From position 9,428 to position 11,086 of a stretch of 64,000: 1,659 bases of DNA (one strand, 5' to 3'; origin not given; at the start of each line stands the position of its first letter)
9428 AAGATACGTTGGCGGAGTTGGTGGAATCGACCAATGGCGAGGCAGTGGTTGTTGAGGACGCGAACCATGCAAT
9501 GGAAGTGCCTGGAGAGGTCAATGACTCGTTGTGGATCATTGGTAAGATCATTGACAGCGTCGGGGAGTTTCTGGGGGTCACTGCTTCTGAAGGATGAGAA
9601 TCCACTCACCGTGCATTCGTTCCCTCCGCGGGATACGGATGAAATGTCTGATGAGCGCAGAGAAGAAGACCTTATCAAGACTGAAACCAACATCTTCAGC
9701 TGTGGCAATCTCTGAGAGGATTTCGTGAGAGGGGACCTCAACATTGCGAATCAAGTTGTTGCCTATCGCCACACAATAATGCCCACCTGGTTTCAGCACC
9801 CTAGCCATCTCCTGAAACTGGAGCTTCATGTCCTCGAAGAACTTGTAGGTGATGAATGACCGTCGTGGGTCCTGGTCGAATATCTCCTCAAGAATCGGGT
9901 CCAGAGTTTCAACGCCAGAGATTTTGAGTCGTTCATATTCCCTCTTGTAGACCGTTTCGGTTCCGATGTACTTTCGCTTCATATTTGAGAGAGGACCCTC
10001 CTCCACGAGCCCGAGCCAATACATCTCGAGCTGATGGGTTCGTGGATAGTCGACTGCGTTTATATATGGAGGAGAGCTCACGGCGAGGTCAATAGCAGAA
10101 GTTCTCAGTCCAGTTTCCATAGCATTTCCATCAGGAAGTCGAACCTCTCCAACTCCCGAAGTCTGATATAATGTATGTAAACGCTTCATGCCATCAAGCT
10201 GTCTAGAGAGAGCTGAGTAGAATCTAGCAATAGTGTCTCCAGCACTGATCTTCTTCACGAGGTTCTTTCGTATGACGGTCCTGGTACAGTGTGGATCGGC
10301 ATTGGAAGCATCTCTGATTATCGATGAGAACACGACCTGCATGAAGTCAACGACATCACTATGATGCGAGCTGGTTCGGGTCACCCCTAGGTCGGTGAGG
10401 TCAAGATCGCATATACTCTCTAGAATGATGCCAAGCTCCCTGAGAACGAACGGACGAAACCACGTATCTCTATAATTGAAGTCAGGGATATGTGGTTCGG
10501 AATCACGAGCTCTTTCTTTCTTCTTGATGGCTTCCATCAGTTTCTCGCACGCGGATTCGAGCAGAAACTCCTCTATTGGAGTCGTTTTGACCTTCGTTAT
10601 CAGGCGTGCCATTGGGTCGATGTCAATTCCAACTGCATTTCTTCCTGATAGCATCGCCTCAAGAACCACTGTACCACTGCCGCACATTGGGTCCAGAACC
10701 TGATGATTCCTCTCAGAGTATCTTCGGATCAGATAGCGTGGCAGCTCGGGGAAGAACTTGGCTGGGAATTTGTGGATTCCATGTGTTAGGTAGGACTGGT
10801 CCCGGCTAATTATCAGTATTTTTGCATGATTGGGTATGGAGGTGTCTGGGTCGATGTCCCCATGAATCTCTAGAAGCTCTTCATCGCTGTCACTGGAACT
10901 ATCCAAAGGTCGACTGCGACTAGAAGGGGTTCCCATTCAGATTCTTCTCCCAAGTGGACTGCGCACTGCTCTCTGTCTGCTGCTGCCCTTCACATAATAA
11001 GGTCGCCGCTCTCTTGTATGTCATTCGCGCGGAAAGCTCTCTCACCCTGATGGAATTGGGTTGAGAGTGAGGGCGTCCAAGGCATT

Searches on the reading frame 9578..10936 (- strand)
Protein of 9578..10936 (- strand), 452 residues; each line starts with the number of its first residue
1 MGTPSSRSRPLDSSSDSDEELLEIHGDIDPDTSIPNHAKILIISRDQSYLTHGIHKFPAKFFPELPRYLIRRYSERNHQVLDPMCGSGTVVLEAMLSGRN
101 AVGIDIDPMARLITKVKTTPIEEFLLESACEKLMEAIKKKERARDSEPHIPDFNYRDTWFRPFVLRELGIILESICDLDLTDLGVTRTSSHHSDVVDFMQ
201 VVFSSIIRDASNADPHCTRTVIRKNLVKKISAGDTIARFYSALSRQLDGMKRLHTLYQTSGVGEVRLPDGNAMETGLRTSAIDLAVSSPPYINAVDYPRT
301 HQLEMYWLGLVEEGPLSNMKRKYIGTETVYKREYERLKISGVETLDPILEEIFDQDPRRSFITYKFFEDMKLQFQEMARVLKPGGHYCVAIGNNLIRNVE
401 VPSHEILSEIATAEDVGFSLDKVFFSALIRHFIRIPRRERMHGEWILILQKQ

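Call 67: search_protein_families(library=pfam, proteins=[window:9578-10936:-], max_evalue=0.01)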
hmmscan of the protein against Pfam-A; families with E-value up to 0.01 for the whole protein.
window:9578-10936:- (452 aa): 5 families
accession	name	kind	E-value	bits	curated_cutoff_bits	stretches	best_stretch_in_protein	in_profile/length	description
PF01555.25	N6_N4_Mtase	-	2.2e-16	60.9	26.7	1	53-108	159-213/221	DNA methylase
PF01170.24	UPF0020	-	1.3e-06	28.7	22.3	1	76-103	28-55/197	RMKL-like, methyltransferase domain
PF08241.18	Methyltransf_11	-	5.2e-06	27.4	21.2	0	363-388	69-94/95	Methyltransferase domain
PF13847.12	Methyltransf_31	-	7e-05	23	27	0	76-108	3-38/145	Methyltransferase domain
PF13649.12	Methyltransf_25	-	0.00024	22.2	27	0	80-110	1-33/97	Methyltransferase domain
